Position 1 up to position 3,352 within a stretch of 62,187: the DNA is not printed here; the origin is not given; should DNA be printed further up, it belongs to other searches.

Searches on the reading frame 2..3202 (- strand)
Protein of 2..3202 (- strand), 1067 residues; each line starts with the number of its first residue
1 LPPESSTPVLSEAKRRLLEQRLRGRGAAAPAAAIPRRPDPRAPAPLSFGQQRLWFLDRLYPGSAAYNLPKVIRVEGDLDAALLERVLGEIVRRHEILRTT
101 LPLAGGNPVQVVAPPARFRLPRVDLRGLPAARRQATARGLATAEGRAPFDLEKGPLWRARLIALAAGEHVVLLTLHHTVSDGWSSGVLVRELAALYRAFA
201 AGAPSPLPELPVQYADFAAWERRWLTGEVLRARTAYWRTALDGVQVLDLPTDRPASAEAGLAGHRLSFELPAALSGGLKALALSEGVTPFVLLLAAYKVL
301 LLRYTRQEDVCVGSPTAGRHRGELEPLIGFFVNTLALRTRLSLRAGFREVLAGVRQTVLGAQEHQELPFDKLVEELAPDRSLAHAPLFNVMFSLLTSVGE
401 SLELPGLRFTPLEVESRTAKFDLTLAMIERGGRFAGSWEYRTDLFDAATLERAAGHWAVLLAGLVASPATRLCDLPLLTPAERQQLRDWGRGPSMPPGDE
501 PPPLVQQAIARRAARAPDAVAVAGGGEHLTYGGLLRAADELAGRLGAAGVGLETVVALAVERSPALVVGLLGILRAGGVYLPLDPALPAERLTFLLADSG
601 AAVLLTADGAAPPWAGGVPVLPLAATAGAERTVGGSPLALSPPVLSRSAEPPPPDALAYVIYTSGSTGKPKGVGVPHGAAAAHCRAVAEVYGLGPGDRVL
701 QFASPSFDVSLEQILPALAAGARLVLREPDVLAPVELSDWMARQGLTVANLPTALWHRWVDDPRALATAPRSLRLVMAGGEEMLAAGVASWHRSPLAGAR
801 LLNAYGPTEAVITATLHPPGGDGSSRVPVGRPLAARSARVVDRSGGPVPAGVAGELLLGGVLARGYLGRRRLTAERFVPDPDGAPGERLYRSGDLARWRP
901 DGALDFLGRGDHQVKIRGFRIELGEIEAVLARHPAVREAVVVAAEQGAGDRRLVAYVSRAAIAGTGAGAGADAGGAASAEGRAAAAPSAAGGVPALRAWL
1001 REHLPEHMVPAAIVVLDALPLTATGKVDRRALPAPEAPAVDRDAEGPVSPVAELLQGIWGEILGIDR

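Call 11: search_protein_families(library=pfam, proteins=[window:2-3202:-], max_evalue=0.001)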
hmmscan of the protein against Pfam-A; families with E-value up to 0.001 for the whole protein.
window:2-3202:- (1067 aa): 3 families
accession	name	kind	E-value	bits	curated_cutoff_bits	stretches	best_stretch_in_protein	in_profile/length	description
PF00668.25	Condensation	-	4.4e-102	342.6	30.6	1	44-486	5-455/456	Condensation domain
PF00501.34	AMP-binding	-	1.9e-74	251.2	29.9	1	510-867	2-384/384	AMP-binding enzyme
PF13193.12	AMP-binding_C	-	2.4e-12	48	24.5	2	995-1026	45-76/76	AMP-binding enzyme C-terminal domain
